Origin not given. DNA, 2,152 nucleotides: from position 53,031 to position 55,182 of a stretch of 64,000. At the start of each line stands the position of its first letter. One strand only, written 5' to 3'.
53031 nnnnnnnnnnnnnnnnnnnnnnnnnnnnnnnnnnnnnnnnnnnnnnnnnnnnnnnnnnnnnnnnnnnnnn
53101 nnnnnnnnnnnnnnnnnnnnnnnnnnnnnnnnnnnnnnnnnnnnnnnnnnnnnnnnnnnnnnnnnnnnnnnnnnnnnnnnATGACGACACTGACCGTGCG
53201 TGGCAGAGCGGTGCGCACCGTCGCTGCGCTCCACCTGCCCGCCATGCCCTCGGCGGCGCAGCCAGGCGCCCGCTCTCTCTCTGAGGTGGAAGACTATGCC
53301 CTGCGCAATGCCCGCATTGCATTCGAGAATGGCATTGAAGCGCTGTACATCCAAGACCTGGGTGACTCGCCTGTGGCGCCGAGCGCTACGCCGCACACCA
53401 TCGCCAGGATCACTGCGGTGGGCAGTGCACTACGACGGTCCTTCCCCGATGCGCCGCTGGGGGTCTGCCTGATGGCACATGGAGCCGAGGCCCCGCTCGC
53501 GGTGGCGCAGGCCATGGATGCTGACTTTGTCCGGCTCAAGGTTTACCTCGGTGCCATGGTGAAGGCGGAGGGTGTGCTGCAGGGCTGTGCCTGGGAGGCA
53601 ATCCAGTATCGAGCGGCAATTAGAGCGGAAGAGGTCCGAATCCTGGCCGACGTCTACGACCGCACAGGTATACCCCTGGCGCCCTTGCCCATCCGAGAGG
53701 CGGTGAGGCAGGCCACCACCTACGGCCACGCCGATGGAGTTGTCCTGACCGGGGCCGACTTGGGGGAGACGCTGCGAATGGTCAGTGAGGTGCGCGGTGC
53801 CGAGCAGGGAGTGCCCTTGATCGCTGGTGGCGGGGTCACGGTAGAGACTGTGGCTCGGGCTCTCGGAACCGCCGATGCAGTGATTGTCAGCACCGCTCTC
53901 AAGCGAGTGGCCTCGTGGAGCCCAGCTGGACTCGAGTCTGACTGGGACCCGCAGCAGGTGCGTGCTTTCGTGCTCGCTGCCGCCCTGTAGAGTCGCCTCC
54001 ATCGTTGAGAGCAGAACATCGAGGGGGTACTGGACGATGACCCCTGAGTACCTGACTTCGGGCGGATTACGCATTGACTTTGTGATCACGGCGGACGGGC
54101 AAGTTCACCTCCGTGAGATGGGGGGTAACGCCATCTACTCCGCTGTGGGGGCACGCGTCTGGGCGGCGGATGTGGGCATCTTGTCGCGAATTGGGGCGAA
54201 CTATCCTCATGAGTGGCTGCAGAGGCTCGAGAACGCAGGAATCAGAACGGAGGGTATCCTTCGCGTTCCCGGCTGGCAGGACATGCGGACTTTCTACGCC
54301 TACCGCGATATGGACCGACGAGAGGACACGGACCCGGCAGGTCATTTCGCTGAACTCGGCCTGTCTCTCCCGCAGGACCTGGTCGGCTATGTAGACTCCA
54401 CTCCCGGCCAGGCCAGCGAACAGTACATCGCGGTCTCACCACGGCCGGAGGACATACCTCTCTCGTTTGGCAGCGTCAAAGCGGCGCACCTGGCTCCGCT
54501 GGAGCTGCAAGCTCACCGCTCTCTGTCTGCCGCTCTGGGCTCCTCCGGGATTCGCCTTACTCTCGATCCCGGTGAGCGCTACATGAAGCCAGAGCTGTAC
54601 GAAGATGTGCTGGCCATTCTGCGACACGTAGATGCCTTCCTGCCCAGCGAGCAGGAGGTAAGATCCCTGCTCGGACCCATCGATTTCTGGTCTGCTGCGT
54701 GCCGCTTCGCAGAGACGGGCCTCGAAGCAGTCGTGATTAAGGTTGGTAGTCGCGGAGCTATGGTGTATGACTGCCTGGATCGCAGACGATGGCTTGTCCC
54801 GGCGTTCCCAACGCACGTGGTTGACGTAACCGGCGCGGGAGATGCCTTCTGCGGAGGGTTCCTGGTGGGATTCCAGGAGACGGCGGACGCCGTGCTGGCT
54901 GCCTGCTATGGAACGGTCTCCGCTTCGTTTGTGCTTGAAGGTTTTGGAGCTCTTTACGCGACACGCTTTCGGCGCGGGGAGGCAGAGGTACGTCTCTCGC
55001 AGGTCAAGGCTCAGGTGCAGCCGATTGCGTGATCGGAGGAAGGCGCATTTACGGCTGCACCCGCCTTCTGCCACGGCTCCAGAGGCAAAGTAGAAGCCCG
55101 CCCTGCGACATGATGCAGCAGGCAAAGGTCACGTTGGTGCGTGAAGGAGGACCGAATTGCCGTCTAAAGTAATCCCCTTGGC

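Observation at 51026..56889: psuG-SIS-BtpA-PfkB-CoA-transferase A/B: candidate undescribed catabolic pathway for a modified nucleoside or C-/N-glycoside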

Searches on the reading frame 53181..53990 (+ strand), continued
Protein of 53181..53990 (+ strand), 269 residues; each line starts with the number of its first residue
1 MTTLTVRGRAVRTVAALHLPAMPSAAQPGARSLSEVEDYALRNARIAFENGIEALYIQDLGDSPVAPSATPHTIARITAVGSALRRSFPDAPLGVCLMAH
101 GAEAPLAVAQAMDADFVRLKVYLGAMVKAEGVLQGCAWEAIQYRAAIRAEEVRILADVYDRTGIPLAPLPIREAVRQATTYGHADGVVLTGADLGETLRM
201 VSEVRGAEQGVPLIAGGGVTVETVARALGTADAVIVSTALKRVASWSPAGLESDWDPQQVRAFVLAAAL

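Call 47: fold_search(model_id=the predicted structure, library=pdb)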
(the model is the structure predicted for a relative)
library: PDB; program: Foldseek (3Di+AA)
matches with E <= 10: 1909; with E <= 0.001: 708
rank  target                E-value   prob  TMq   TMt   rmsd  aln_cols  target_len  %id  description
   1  4nu7_A                1.5e-09  1.00  0.57  0.66   6.2       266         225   16  2.05 Angstrom Crystal Structure of Ribulose-phosphate 3-epimerase from Toxoplasma gondii. (released 2013-12-18)
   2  4nu7_C                3.2e-09  1.00  0.58  0.67   5.5       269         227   14  2.05 Angstrom Crystal Structure of Ribulose-phosphate 3-epimerase from Toxoplasma gondii. (released 2013-12-18)
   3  7mt5_A                5.3e-09  1.00  0.56  0.57   5.6       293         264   16  Crystal structure of tryptophan synthase in complex with F9, Cs+, pH7.8 - alpha aminoacrylate form - E(A-A) (released 2021-12-29)
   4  1cw2_A                7.2e-09  1.00  0.57  0.58   5.4       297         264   16  CRYSTAL STRUCTURE OF THE COMPLEX OF BACTERIAL TRYPTOPHAN SYNTHASE WITH THE TRANSITION STATE ANALOGUE INHIBITOR 4-(2-HY (released 1999-12-21)
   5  8b06_A                7.7e-09  1.00  0.57  0.60   5.3       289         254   15  TRYPTOPHAN SYNTHASE - Cryo-trapping by the spitrobot crystal plunger after 25 sec (released 2023-05-03)
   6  2trs_A                8.7e-09  1.00  0.56  0.57   6.0       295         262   16  CRYSTAL STRUCTURES OF MUTANT (BETAK87T) TRYPTOPHAN SYNTHASE ALPHA2 BETA2 COMPLEX WITH LIGANDS BOUND TO THE ACTIVE SITE (released 1997-04-01)
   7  3cep_A                1.5e-08  1.00  0.58  0.58   5.5       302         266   16  Structure of a tryptophan synthase quinonoid intermediate (released 2008-04-01)
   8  1tqx_A                1.8e-08  1.00  0.58  0.68   5.1       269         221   11  Crystal Structure of Pfal009167 A Putative D-Ribulose 5-Phosphate 3-Epimerase from P.falciparum (released 2004-12-21)
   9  4nu7_D                2.1e-08  1.00  0.58  0.68   5.6       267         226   15  2.05 Angstrom Crystal Structure of Ribulose-phosphate 3-epimerase from Toxoplasma gondii. (released 2013-12-18)
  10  8b05_A                2.3e-08  1.00  0.55  0.57   5.4       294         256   16  TRYPTOPHAN SYNTHASE - Cryo-trapping by the spitrobot crystal plunger after 20 sec (released 2023-05-03)
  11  4aaj                  2.5e-08  1.00  0.49  0.62   5.7       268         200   15  Structure of N-(5'-phosphoribosyl)anthranilate isomerase from Pyrococcus furiosus (released 2012-10-31)
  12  1qoq_A                2.7e-08  1.00  0.55  0.58   5.3       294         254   15  CRYSTAL STRUCTURE OF WILD-TYPE TRYPTOPHAN SYNTHASE COMPLEXED WITH INDOLE GLYCEROL PHOSPHATE (released 2000-11-10)
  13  3ovp_B                2.7e-08  1.00  0.54  0.63   6.0       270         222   13  Crystal Structure of hRPE (released 2011-03-09)
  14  7k5a_A                2.8e-08  1.00  0.54  0.57   5.8       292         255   16  The external aldimine form of Salmonella typhimurium Tryptophan Synthase mutant beta-Q114A in complex with cesium ion  (released 2021-09-22)
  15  4naf_B                3.2e-08  1.00  0.56  0.65   5.0       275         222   16  PrcB from Geobacillus kaustophilus, apo structure (released 2014-06-25)
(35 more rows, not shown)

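Call 56: find_encoding_contigs(protein=P0003, flank=10000, max_places=1)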
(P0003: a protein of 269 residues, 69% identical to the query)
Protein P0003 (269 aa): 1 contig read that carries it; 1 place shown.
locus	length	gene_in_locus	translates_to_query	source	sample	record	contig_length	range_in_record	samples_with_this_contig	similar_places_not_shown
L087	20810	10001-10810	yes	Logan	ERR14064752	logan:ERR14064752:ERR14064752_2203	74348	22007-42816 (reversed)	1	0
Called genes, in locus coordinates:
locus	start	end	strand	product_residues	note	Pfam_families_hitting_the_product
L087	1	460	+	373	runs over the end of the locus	PF01820:Dala_Dala_lig_N, PF02786:CPSase_L_D2 (weak), PF07478:Dala_Dala_lig_C, PF02222:ATP-grasp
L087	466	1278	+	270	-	PF08478:POTRA_1 (weak)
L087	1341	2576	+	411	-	PF11104:PilM_2 (faint), PF14450:FtsA (weak), PF02491:SHS2_FTSA, PF06723:MreB_Mbl, PF14450:FtsA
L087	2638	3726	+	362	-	PF00091:Tubulin, PF12327:FtsZ_C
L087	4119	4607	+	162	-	PF22811:Zn_ribbon_NrdR, PF03477:ATP-cone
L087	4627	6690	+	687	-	PF03477:ATP-cone, PF13597:NRDD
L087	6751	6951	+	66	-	PF13597:NRDD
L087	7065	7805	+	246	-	PF13353:Fer4_12, PF04055:Radical_SAM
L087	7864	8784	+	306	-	PF04227:Indigoidine_A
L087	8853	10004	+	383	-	PF01380:SIS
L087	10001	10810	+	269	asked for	PF03437:BtpA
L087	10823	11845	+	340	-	PF00294:PfkB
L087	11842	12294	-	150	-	-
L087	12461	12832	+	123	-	-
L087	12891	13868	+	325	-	PF01144:CoA_trans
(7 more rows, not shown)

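Call 86: search_protein_families(library=ncbifam, proteins=[L068:5870-6553:+, L059:4326-5099:+, L063:4663-5346:+, L068:10926-12194:+, L059:10827-12191:+, L059:12361-13377:+, L064:5730-7100:+, L064:7111-8451:+, L064:8453-9946:+, L064:10780-11481:+], max_evalue=0.001)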
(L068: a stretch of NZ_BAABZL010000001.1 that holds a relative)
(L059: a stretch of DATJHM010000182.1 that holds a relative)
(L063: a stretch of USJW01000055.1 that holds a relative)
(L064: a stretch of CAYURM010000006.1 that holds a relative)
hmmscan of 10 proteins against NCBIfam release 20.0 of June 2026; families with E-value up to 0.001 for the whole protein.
L068:5870-6553:+ (227 aa): 0 families

L059:4326-5099:+ (257 aa): 0 families

L063:4663-5346:+ (227 aa): 0 families

L068:10926-12194:+ (422 aa): 33 families (the best 25 are shown)
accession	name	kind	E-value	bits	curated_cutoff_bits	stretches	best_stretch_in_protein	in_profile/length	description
TIGR04558.1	SoxH_rel_PQQ_1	hypoth_equivalog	4.3e-18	65.4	300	2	38-116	34-112/285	quinoprotein relay system zinc metallohydrolase 1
TIGR04559.1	SoxH_rel_PQQ_2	hypoth_equivalog_domain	6.1e-16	58.6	280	1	38-114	30-106/283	quinoprotein relay system zinc metallohydrolase 2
NF033088.2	bla_subclass_B1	equivalog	4e-13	49.5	200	1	35-112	28-104/217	subclass B1 metallo-beta-lactamase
NF012229.1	bla_class_B_core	domain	3e-10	40.4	100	1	37-197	14-139/139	metallo-beta-lactamase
NF040580.1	MBL_fold_Vmh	equivalog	1.7e-08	34.1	430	1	39-106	41-107/286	Vmh family MBL fold metallo-hydrolase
NF012146.1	blaB-IND-MUS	exception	6.4e-08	32.2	270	1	37-99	48-110/237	BlaB/IND/MUS family subclass B1 metallo-beta-lactamase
NF012145.1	blaDIM_SIM_IMP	exception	9.7e-08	32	288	1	185-251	131-194/209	DIM/SIM/IMP family subclass B1 metallo-beta-lactamase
NF012137.0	bla_xUS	exception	7.7e-07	28.8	400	1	37-106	48-117/246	MUS/TUS/MOC family subclass B1 metallo-beta-lactamase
NF047753.1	blaSPI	exception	1.1e-06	28.5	500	1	37-100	51-114/239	SPI family subclass B1 metallo-beta-lactamase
NF000396.3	blaGIM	exception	2.5e-06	26.9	525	0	33-92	45-103/250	GIM family subclass B1 metallo-beta-lactamase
NF000453.2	blaPEDO-3_fam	exception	2.6e-06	27.1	400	0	34-98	44-107/237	PEDO-3 family subclass B1 metallo-beta-lactamase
NF033095.1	bla_Bc_2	exception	2.8e-06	26.8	500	0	37-141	68-172/255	BcII family subclass B1 metallo-beta-lactamase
NF012147.1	blaIMP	exception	3.6e-06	26.4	460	1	185-247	155-214/245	IMP family subclass B1 metallo-beta-lactamase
NF033574.1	VarG_fam_MBL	equivalog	6e-06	25.6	750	1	29-96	84-149/374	VarG family subclass B1-like metallo-beta-lactamase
NF038184.1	blaVMB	exception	9.4e-06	25.1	500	0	173-249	143-219/242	VMB family subclass B1 metallo-beta-lactamase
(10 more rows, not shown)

L059:10827-12191:+ (454 aa): 47 families (the best 25 are shown)
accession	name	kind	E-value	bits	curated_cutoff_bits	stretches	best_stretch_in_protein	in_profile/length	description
TIGR02033.1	D-hydantoinase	equivalog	4.2e-121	405.1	393.25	1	4-446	1-449/454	dihydropyrimidinase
NF009941.0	PRK13404.1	subfamily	7.9e-110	367.7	647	1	2-449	4-459/478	dihydropyrimidinase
TIGR03178.1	allantoinase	equivalog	3.4e-75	253.5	357.85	1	3-442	1-433/441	allantoinase AllB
NF004839.0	PRK06189.1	equivalog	2e-65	221.2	631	1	1-440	2-437/451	allantoinase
NF058538.1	ergo_util_ErtD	equivalog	7.1e-63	213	600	1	2-447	1-442/446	hydantoin-5-propionate amidohydrolase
NF006559.0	PRK09060.1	equivalog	2.2e-61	207.5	482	1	2-442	5-430/444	dihydroorotase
NF058539.1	ergo_uti2_ErtD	equivalog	2.8e-60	204.5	650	1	2-447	2-443/449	hydantoin-5-propionate amidohydrolase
NF002668.0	PRK02382.1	equivalog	1.2e-56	192.3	452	1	21-450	15-427/436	dihydroorotase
NF005751.0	PRK07575.1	equivalog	1.3e-53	182.1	529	1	3-442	4-428/440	dihydroorotase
TIGR00857.1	pyrC_multi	subfamily_domain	1.3e-51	175.9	279.05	1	19-436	5-411/412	dihydroorotase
NF005960.0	PRK08044.1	equivalog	1.4e-51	175.7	688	1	2-434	3-433/453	allantoinase AllB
NF006688.0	PRK09236.1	equivalog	7.4e-47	160.1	535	1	17-441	17-433/444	dihydroorotase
NF006836.0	PRK09357.1-1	equivalog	1e-38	133.2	538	1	13-439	10-429/432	dihydroorotase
NF003271.0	PRK04250.1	equivalog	2.1e-38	132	405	1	20-450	17-403/407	dihydroorotase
NF006837.0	PRK09357.1-2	equivalog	8.8e-35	120.1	575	1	27-432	25-420/428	dihydroorotase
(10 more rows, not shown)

L059:12361-13377:+ (338 aa): 7 families
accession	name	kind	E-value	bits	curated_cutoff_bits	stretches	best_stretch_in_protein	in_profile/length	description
TIGR02303.1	HpaG-C-term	equivalog_domain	7.1e-32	110.8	276.4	1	85-316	23-241/245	4-hydroxyphenylacetate degradation bifunctional isomerase/decarboxylase, C-terminal subunit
NF053535.1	DhyDRhmHlse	equivalog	6.6e-27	94.5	500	1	142-314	101-275/284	2,4-didehydro-3-deoxy-L-rhamnonate hydrolase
NF011750.0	PRK15203.1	equivalog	1.1e-17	64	811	1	148-317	259-422/429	4-hydroxyphenylacetate degradation bifunctional isomerase/decarboxylase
TIGR01266.1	fum_ac_acetase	equivalog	2.3e-17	63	375.3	1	147-239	182-276/420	fumarylacetoacetase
NF009399.0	PRK12764.1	equivalog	4.2e-17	62.3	444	1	145-309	54-211/501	fumarylacetoacetate hydrolase family protein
TIGR02305.1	HpaG-N-term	equivalog_domain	5.7e-16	58.6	228.65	1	136-316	33-204/205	4-hydroxyphenylacetate degradation bifunctional isomerase/decarboxylase, N-terminal subunit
NF007967.0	PRK10691.1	equivalog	2.6e-13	49.9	201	1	146-304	51-206/219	fumarylacetoacetate hydrolase family protein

L064:5730-7100:+ (456 aa): 61 families (the best 25 are shown)
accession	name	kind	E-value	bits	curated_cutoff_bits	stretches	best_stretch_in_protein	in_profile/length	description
TIGR03178.1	allantoinase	equivalog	4e-127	424.7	357.85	1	4-440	1-432/441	allantoinase AllB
NF004839.0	PRK06189.1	equivalog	1.2e-120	403.2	631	1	1-439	1-437/451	allantoinase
NF058539.1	ergo_uti2_ErtD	equivalog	3.9e-114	382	650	1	2-450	1-447/449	hydantoin-5-propionate amidohydrolase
TIGR02033.1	D-hydantoinase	equivalog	9e-103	344.6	393.25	1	6-448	2-452/454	dihydropyrimidinase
TIGR00857.1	pyrC_multi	subfamily_domain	1.2e-102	344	279.05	1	20-436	5-412/412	dihydroorotase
NF005960.0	PRK08044.1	equivalog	2.2e-100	336.5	688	1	1-448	1-448/453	allantoinase AllB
NF002668.0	PRK02382.1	equivalog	1.6e-99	333.6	452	1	5-449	6-427/436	dihydroorotase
NF005751.0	PRK07575.1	equivalog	1.2e-98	330.5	529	1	4-439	4-426/440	dihydroorotase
NF006559.0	PRK09060.1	equivalog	8.3e-94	314.4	482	1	2-438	4-427/444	dihydroorotase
NF009941.0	PRK13404.1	subfamily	5.1e-89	299.1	647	1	1-449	2-460/478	dihydropyrimidinase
NF006688.0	PRK09236.1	equivalog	4.4e-86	289.4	535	1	5-438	4-431/444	dihydroorotase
NF006837.0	PRK09357.1-2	equivalog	1.2e-83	281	575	1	5-436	3-425/428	dihydroorotase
NF058538.1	ergo_util_ErtD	equivalog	1.4e-83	281.2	600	1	3-448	1-444/446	hydantoin-5-propionate amidohydrolase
NF003271.0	PRK04250.1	equivalog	6.7e-75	252.2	405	1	5-437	4-392/407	dihydroorotase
NF006836.0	PRK09357.1-1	equivalog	1.3e-70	238.3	538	1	18-437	14-428/432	dihydroorotase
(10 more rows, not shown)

L064:7111-8451:+ (446 aa): 60 families (the best 25 are shown)
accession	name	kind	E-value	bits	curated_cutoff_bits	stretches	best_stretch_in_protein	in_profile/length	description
NF004701.0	PRK06038.1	equivalog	6.8e-100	334.8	609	1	4-439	7-429/432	N-ethylammeline chlorohydrolase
NF006549.0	PRK09045.1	equivalog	2.4e-87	293.4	540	1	3-431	10-434/444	TRZ/ATZ family hydrolase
NF005557.0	PRK07228.1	equivalog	4.5e-86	289.3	522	1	3-437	3-438/445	5'-deoxyadenosine deaminase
NF006252.0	PRK08393.1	equivalog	1.3e-77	261.6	617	1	2-433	2-420/424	N-ethylammeline chlorohydrolase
NF004995.0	PRK06380.1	subfamily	5.9e-70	236.4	567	1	1-425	1-412/418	metal-dependent hydrolase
NF004801.0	PRK06151.1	subfamily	4.2e-69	233.6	416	2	128-441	143-467/491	chlorohydrolase family protein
NF005540.0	PRK07203.1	equivalog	1.5e-59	201.8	444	1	4-440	3-442/444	putative aminohydrolase SsnA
NF006056.0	PRK08204.1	subfamily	2.5e-58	198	391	1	3-437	5-441/449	hypothetical protein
NF006055.0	PRK08203.1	equivalog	3.9e-58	197.1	532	1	3-437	7-451/455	8-oxoguanine deaminase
TIGR03314.1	Se_ssnA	subfamily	3e-55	187.8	455.5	1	4-439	2-440/441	putative selenium metabolism protein SsnA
NF005211.0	PRK06687.1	equivalog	4.3e-49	167.4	703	1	4-421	3-418/419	TRZ/ATZ family protein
NF012037.0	PRK15493.1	equivalog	2.4e-44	151.8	779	1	6-426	6-423/435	bifunctional S-methyl-5'-thioadenosine deaminase/S-adenosylhomocysteine deaminase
NF009059.0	PRK12393.1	equivalog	1.9e-40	138.9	543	1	2-436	6-455/460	amidohydrolase family protein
TIGR02967.1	guan_deamin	equivalog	1.8e-38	132.6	375.4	1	167-380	150-365/401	guanine deaminase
NF006681.0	PRK09229.1-2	equivalog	1.9e-35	122.5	362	1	132-430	142-445/451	formimidoylglutamate deiminase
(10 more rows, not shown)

L064:8453-9946:+ (497 aa): 56 families (the best 25 are shown)
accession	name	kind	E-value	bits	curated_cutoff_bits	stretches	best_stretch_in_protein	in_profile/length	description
NF004701.0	PRK06038.1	equivalog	5.4e-66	223.1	609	1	6-470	2-431/432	N-ethylammeline chlorohydrolase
NF006549.0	PRK09045.1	equivalog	2.2e-62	211.1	540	2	274-460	246-434/444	TRZ/ATZ family hydrolase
NF005557.0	PRK07228.1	equivalog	2.8e-58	197.7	522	1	10-470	3-442/445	5'-deoxyadenosine deaminase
NF006056.0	PRK08204.1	subfamily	1.1e-48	166.2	391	1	10-469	5-444/449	hypothetical protein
NF006252.0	PRK08393.1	equivalog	2.2e-43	148.9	617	2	274-460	232-418/424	N-ethylammeline chlorohydrolase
NF005540.0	PRK07203.1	equivalog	5.8e-40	137.3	444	2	276-469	250-442/444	putative aminohydrolase SsnA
NF006055.0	PRK08203.1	equivalog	1.3e-38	132.7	532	1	9-469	6-454/455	8-oxoguanine deaminase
TIGR03314.1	Se_ssnA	subfamily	2e-38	132.4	455.5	2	270-468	243-440/441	putative selenium metabolism protein SsnA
NF004995.0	PRK06380.1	subfamily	7.5e-37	127.3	567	2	282-457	237-415/418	metal-dependent hydrolase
NF012037.0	PRK15493.1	equivalog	2.5e-35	122.1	779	2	277-458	243-426/435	bifunctional S-methyl-5'-thioadenosine deaminase/S-adenosylhomocysteine deaminase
NF009059.0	PRK12393.1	equivalog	1.7e-29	102.8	543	1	23-469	22-459/460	amidohydrolase family protein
NF005211.0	PRK06687.1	equivalog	2.2e-27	95.9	703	1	269-450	234-418/419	TRZ/ATZ family protein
NF004801.0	PRK06151.1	subfamily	4.6e-26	91.7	416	1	54-466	45-463/491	chlorohydrolase family protein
NF006681.0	PRK09229.1-2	equivalog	3.4e-25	88.7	362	2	276-447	260-431/451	formimidoylglutamate deiminase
TIGR02967.1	guan_deamin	equivalog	1.5e-20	73.6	375.4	1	191-416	154-372/401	guanine deaminase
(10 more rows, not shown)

L064:10780-11481:+ (233 aa): 0 families

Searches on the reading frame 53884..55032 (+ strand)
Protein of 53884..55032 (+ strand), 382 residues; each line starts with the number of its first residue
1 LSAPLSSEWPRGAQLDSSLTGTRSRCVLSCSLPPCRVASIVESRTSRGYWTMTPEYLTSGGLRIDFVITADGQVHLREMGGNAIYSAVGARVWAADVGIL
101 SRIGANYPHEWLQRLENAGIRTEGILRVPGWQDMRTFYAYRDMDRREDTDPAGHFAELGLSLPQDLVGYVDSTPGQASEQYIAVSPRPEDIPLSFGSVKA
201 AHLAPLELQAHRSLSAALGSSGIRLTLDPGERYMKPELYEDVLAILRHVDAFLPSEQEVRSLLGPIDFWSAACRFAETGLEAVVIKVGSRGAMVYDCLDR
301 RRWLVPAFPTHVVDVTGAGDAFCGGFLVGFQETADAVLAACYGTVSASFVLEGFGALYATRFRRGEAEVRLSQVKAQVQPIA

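Call 3: search_protein_families(library=pfam, proteins=[window:53884-55032:+])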
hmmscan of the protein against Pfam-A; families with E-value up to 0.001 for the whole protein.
window:53884-55032:+ (382 aa): 1 family
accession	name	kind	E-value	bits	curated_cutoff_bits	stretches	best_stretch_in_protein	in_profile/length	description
PF00294.29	PfkB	-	6.2e-22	78.7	25.8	1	78-356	34-295/302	pfkB family carbohydrate kinase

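Call 4: search_protein_families(library=ncbifam, proteins=[window:53884-55032:+])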
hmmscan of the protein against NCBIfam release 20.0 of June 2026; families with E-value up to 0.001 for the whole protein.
window:53884-55032:+ (382 aa): 19 families
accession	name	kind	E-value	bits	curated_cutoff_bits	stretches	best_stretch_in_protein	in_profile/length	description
TIGR02152.1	D_ribokin_bact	equivalog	1.2e-17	64.2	299.65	1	244-359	171-289/298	ribokinase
TIGR04382.1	myo_inos_iolC_N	equivalog_domain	1.3e-17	64.1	300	1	242-353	182-292/309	5-dehydro-2-deoxygluconokinase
NF040938.1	KDG_KDGal_kin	equivalog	4.2e-12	45.8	400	1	240-351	174-284/305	bifunctional 2-dehydro-3-deoxygluconokinase/2-dehydro-3-deoxygalactonokinase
NF049991.1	TagKinase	equivalog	1e-11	44.2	420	1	227-334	170-279/321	tagatose kinase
NF053626.1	RibKinHalex1628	equivalog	1.9e-11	44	330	1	198-335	130-255/293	ATP-dependent ribose-1-phosphate kinase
NF007321.0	PRK09813.1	equivalog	9.3e-11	41.7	247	1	274-356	180-260/261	fructoselysine 6-kinase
NF008353.0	PRK11142.1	equivalog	4.4e-10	39.6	341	1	245-357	175-290/307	ribokinase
TIGR03168.1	1-PFK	subfamily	2.7e-09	36.4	216.4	1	250-348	178-279/305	hexose kinase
NF041320.1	pfkB_Halo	equivalog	6e-08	32.4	400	1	269-356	197-282/302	1-phosphofructokinase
NF052444.1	DhDoxglucKinKdgK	equivalog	6.5e-08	32.3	400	1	244-358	184-297/303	2-dehydro-3-deoxygluconokinase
NF041164.1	NucKinThplmales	equivalog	1.2e-07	31.2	450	1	279-352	201-273/295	nucleoside kinase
TIGR03828.1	pfkB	equivalog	1.5e-07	30.8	292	1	267-345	200-276/305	1-phosphofructokinase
TIGR02198.1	rfaE_dom_I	equivalog_domain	3.9e-07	29.5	345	1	252-357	194-303/315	D-glycero-beta-D-manno-heptose-7-phosphate kinase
NF041332.1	KDG_KDGal_kin_Halo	equivalog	4.4e-07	29.6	440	1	242-349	183-290/320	bifunctional 2-dehydro-3-deoxygluconokinase/2-dehydro-3-deoxygalactonokinase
NF006957.1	PRK09434.1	equivalog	5.1e-07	29.5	450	1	238-335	169-265/302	fructokinase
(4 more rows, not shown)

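Call 24: search_solved_structures(query=window:54037-55032:+, max_evalue=0.001)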
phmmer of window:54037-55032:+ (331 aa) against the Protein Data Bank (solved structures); distinct sequences matched with E-value up to 0.001: 33.
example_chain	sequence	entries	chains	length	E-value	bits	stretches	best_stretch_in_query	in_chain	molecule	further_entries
3kd6_A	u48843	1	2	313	1.2e-16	64.1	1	189-305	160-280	Carbohydrate kinase, PfkB family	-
3hj6_A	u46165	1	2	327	1.1e-13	54.3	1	193-307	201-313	Fructokinase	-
3iq0_A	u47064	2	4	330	8.4e-11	44.9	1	171-307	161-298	putative Ribokinase II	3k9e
1vm7_A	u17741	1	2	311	1.8e-10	43.8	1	194-309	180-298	ribokinase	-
11bl_A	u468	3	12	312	9.5e-10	41.4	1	159-308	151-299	Ribokinase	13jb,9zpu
2c49_A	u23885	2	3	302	5.5e-08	35.6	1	173-305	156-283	SUGAR KINASE MJ0406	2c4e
2v78_A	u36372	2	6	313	2.6e-07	33.4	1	187-301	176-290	FRUCTOKINASE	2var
6znx_A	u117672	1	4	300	5.4e-07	32.4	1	136-307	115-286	Ribokinase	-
1wye_A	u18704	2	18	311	5.4e-07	32.3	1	170-296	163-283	2-keto-3-deoxygluconate kinase | hypothetical fructokinase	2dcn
4x8f_A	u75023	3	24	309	5.5e-07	32.3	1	194-317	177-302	Ribokinase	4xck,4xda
4e69_A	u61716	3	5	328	6.2e-07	32.1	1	186-310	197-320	2-dehydro-3-deoxygluconokinase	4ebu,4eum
8cqx_A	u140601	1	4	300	7.6e-07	31.9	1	136-307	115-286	Ribokinase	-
4e3a_A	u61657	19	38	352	1.4e-06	31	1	197-307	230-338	sugar kinase protein | Probable sugar kinase protein | sugar kinase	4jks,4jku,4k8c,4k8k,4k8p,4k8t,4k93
3h49_A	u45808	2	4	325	2.3e-06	30.3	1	186-312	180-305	Ribokinase | Uncharacterized sugar kinase ydjH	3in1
4du5_A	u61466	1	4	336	2.8e-06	30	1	157-278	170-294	PfkB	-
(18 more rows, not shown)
